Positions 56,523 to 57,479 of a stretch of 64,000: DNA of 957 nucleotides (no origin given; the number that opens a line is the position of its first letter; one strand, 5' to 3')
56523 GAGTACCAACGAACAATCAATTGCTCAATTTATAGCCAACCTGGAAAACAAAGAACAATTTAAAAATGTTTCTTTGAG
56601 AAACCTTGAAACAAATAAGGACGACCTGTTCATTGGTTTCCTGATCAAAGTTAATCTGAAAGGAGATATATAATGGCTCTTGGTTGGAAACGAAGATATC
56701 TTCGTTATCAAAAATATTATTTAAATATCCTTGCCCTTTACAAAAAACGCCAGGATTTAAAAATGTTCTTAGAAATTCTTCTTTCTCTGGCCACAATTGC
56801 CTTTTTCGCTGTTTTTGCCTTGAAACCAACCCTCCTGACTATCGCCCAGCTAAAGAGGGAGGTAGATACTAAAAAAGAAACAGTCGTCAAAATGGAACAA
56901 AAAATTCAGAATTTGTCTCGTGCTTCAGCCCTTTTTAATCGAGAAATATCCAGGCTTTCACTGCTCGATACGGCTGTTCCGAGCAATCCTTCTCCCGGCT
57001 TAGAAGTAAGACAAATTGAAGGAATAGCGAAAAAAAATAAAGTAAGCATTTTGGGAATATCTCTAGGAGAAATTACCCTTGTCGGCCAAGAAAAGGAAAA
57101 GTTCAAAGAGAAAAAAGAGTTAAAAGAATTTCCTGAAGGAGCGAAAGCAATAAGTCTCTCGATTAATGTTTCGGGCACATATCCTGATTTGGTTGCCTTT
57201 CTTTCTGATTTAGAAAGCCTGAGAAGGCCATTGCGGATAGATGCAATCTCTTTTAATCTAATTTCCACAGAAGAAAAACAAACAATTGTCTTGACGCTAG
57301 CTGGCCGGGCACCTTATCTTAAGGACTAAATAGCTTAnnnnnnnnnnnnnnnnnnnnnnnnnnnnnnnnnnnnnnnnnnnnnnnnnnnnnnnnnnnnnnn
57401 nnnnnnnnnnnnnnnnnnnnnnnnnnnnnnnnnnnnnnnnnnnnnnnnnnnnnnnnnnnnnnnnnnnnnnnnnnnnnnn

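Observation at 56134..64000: Candidate cell-surface/attachment module: PilN/PilO-like genes plus three membrane-anchored surface proteins, flanked by two GT-C glycosyltransferases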

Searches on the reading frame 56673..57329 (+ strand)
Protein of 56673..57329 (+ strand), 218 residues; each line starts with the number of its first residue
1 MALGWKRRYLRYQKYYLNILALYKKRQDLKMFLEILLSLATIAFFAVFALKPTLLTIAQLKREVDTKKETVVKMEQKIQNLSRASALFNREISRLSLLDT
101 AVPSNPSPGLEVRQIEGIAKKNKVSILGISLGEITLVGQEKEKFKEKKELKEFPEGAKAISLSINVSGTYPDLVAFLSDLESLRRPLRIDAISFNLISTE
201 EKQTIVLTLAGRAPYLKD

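Call 4: search_protein_families(library=pfam, proteins=[window:56673-57329:+], max_evalue=0.1)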
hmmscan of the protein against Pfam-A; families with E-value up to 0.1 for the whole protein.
window:56673-57329:+ (218 aa): 4 families
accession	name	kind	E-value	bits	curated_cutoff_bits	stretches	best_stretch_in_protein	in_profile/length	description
PF04350.18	PilO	-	0.00021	21.9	22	1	143-207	72-134/145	Pilus assembly protein, PilO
PF10741.14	T2SSM_b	-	0.00029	21.1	21.7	1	157-203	48-94/111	Type II secretion system (T2SS), protein M subtype b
PF04977.20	DivIC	-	0.0031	17.7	28.9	1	39-82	1-44/80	Septum formation initiator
PF24301.1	FraC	-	0.036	14.7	27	0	32-83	87-141/171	Filament integrity protein FraC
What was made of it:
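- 56673..57329 (+): PilO homologue; its start overlaps the pilN stop by 1 nt. Pfam PilO 21.9 bits against a cut-off of 22 (call 4).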

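Call 7: find_encoding_contigs(protein=window:56673-57329:+, flank=10000, max_places=6)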
Protein window:56673-57329:+ (218 aa): 3 contigs read that carry it; 3 places shown.
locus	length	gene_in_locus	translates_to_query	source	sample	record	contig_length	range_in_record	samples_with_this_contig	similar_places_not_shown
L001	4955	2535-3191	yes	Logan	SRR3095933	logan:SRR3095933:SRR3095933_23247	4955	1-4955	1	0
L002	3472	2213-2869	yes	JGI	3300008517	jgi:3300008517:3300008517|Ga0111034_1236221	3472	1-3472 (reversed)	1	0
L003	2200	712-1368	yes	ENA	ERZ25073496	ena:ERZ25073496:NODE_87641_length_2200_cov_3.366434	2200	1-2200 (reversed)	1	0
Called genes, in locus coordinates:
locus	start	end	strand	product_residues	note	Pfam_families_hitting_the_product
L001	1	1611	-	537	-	?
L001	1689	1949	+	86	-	PF01649:Ribosomal_S20p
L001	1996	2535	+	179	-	PF05137:PilN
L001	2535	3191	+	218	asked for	-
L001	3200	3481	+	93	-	-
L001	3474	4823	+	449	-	PF00041:fn3 (weak), PF17936:Big_6 (faint), PF19077:Big_13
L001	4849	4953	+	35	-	?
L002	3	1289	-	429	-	?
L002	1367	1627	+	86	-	PF01649:Ribosomal_S20p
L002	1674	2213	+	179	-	PF05137:PilN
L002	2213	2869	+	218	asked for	-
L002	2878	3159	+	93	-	-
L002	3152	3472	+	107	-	?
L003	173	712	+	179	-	PF05137:PilN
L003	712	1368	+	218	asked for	-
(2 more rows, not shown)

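Call 8: search_protein_families(library=ncbifam, proteins=[window:56673-57329:+], max_evalue=0.1)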
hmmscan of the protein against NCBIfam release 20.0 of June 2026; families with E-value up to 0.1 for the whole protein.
window:56673-57329:+ (218 aa): 3 families
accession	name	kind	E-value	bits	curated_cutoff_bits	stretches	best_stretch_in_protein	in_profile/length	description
NF040576.1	T2SS_GspM_XpsM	equivalog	5.1e-06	26.3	60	1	154-195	110-151/180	type II secretion system protein GspM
NF009594.0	PRK13036.1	equivalog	0.057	13.4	369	0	108-151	50-94/227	superantigen-like protein SSL11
NF001248.0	PRK00218.1-4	equivalog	0.098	12.5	225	0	18-90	50-123/207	high frequency lysogenization protein HflD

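Call 21: find_homologous_proteins(query=window:56673-57329:+, max_evalue=0.001)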
Query window:56673-57329:+ (218 aa): 189 proteins with E <= 0.001 among 994 candidates; the best 120 are listed.
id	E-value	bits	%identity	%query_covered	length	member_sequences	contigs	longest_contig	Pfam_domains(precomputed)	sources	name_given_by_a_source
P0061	2.5e-130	450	100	100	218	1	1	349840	-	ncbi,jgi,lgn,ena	-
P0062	2.9e-73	264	57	99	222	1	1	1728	-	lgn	-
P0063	5.8e-72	260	55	100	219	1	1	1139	-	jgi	jgi:Tfp pilus assembly protein PilO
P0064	8.2e-72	259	56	100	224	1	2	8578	-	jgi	jgi:Tfp pilus assembly protein PilO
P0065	6.8e-71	256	54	100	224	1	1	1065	-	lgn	-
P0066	8.1e-71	256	56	100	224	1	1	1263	-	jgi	jgi:Tfp pilus assembly protein PilO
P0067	1.7e-70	255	55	100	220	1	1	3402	-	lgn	-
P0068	1.8e-70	255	56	100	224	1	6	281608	-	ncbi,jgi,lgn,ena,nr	ncbi:type 4a pilus biogenesis protein PilO [Patescibacteria group bacterium]|nr:type 4a pilus biogen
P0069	2.9e-70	254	56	100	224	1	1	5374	-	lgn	-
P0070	3.0e-70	254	54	100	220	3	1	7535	-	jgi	jgi:Tfp pilus assembly protein PilO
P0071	4.0e-70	254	55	100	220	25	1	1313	PF04350.19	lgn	-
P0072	4.7e-70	253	55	100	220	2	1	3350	-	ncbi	-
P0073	5.6e-70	253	55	100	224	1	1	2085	-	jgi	jgi:Tfp pilus assembly protein PilO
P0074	1.1e-69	252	56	100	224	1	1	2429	-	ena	-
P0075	1.4e-69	252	56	100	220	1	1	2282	-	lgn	-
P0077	2.7e-69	251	56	100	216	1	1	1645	PF04350.19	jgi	jgi:Tfp pilus assembly protein PilO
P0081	5.9e-69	250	53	100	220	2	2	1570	PF04350.19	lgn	-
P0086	6.1e-68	247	53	100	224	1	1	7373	PF04350.19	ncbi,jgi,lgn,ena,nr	ncbi:hypothetical protein DRH13_01255 [Candidatus Woesebacteria bacterium]|nr:MAG: hypothetical prot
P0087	6.2e-68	247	54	100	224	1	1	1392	PF04350.19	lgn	-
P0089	1.1e-67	246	53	100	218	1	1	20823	PF04350.19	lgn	-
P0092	2.2e-67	245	53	100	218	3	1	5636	PF04350.19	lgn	-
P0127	6.5e-63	230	52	99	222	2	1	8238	PF04350.19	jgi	-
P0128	1.3e-62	229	50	99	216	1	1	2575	PF04350.19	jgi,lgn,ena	-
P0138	4.1e-61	224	52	100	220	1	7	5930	PF04350.19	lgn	-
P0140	5.3e-61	224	52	100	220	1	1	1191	PF04350.19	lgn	-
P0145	8.5e-61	223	47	100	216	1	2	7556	PF04350.19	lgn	-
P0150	1.8e-60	222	50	100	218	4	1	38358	PF04350.19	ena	-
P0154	1.1e-59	220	47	99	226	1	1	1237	PF04350.19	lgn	-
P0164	3.9e-58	215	50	100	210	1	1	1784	PF04350.19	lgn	-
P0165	5.4e-58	214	47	100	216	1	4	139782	PF04350.19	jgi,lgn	-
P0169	1.6e-57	213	47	100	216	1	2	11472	PF04350.19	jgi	jgi:Tfp pilus assembly protein PilO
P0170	2.8e-57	212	48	100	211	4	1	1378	PF04350.19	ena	-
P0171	1.4e-56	209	44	100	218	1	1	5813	PF04350.19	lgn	-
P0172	2.6e-56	209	45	100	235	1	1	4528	PF04350.19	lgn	-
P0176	1.9e-55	206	46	99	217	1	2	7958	PF04350.19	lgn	-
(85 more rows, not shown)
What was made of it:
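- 56673..57329 (+): Public sources name close homologues PilO (call 21).
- On PilO (T4P alignment protein): Some orthologues carry a precomputed PF04350 hit (call 21).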

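Call 26: find_related_loci(query=A2, collection=genome_contigs, flank=10000)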
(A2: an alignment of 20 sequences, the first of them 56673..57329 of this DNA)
Query A2 (218 aa) in genome_contigs; peptide patterns used: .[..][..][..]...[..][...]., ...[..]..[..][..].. (x = any residue, [..] = any of these).
50 stretches matched a pattern; 35 encode a relative of the query (tblastn E <= 1e-3); 35 distinct loci.
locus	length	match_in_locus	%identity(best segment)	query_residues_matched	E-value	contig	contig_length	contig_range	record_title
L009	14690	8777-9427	54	1-218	1e-78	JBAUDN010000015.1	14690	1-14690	MAG: Microgenomates group bacterium isolate MFD13099_ilm_asm_bin3 k127_283181, whole genome shotgun sequence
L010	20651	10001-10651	56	1-218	1e-78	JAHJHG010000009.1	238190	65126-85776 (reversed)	MAG: Patescibacteria group bacterium isolate Modern_marine_planktonic.mb.16 Modern_marine_plan.mb.16_k141_790344, whole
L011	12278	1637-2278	52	1-216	6e-73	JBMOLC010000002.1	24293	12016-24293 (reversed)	MAG: Patescibacteria group bacterium isolate Betzabe_MAG014 MAG014_2, whole genome shotgun sequence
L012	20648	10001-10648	52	1-216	2e-70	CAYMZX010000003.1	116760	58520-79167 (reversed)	MAG TPA_asm: uncultured Gammaproteobacteria bacterium isolate SRP231805_co4_134 genome assembly, contig: k141_188206, wh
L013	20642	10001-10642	47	1-215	7e-69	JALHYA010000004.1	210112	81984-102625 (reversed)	MAG: Patescibacteria group bacterium isolate PFL142 seq_379968, whole genome shotgun sequence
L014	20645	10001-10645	49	1-216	1e-67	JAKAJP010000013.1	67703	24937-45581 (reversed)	MAG: bacterium isolate WY4.bin110 NODE_435_length_67703_cov_1.995043, whole genome shotgun sequence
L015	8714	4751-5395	49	1-216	7e-66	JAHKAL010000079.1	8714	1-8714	MAG: Patescibacteria group bacterium isolate Undefined_mixed_planktonic.mb.4 Undefined_mixed_pla.mb.4_k141_1384667, whol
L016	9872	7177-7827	46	1-218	9e-63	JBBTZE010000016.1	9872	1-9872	MAG: Patescibacteria group bacterium isolate H51-bin069_1 H51_bin069_1_000000000016, whole genome shotgun sequence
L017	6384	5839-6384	54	1-183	1e-62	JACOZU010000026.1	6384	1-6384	MAG: Candidatus Woesebacteria bacterium isolate NC_groundwater_213_Ag_S-0.1um_45_9 S4_GD2017_2_S1_scaffold_8865, whole g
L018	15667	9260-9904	50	1-217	1e-60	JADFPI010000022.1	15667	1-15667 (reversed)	MAG: Patescibacteria group bacterium isolate B72T1L10 B72T1L10_NODE5613, whole genome shotgun sequence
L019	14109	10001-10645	43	1-216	3e-59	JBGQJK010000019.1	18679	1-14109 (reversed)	MAG: Patescibacteria group bacterium isolate OBJ2_061818_070_25 k141_346046_length_18679_cov_8.9858, whole genome shotgu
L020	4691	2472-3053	47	1-216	3e-59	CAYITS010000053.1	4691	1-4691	MAG TPA_asm: uncultured Gammaproteobacteria bacterium isolate ERP119705_co3_637 genome assembly, contig: NODE_25235_leng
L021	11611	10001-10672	45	1-215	9e-57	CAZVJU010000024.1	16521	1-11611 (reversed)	MAG TPA_asm: uncultured Gammaproteobacteria bacterium isolate SRP050083_co3_9 genome assembly, contig: NODE_2684_length_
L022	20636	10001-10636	42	1-217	3e-56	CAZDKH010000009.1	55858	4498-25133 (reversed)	MAG TPA_asm: uncultured Gammaproteobacteria bacterium isolate SRP231805_co4_168 genome assembly, contig: k141_188986, wh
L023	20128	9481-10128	42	1-217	4e-56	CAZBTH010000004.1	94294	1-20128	MAG TPA_asm: uncultured Gammaproteobacteria bacterium isolate SRP062349_co2_276 genome assembly, contig: NODE_145_length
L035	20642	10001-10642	42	1-216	6e-49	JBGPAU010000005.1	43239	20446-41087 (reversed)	MAG: Patescibacteria group bacterium isolate OBJ_0618_130150_121 k141_3589975_length_43239_cov_15.4660, whole genome sho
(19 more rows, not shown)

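Call 44: find_related_loci(query=A5, collection=metagenome_contigs, flank=10000)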
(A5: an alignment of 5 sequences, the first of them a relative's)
Query A5 (177 aa) in metagenome_contigs; peptide patterns used: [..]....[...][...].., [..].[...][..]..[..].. (x = any residue, [..] = any of these).
600 stretches matched a pattern (row limit reached: there are more); 351 encode a relative of the query (tblastn E <= 1e-3); the best 80 are kept; 80 distinct loci.
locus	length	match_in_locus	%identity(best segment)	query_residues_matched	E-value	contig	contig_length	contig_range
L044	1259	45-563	47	1-173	5e-50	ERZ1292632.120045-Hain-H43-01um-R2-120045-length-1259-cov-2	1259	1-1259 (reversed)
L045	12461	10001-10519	44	1-173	1e-47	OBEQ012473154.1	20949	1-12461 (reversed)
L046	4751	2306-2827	44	1-174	4e-46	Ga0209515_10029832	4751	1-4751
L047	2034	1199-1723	43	1-175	1e-45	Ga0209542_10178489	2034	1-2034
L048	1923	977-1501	43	1-175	1e-45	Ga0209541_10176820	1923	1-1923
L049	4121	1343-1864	43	1-174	2e-43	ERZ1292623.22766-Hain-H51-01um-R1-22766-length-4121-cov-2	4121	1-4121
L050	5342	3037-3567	42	1-177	6e-43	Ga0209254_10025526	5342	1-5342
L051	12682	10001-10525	45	1-175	1e-42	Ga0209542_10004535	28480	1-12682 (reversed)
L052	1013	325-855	42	1-177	5e-45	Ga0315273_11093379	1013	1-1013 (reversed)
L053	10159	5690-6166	43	1-159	2e-42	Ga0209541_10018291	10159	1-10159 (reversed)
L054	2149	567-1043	43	1-159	1e-42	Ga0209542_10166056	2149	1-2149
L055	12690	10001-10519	41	1-173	3e-42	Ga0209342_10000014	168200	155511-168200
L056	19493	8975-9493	41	1-173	3e-42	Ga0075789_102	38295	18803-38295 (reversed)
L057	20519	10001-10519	41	1-173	3e-42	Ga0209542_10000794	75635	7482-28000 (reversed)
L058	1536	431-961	43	1-177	2e-42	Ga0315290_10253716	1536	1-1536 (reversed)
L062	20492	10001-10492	40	8-171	3e-41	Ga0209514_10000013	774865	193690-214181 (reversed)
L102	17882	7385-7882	40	8-171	2e-33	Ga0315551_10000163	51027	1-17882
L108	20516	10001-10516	40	1-171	4e-33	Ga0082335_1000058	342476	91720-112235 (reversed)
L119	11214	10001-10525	37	1-173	1e-32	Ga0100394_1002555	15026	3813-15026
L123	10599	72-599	39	8-177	5e-32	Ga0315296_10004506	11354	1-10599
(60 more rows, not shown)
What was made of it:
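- Tried and rejected: I used a divergent PilN alignment instead (call 44).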
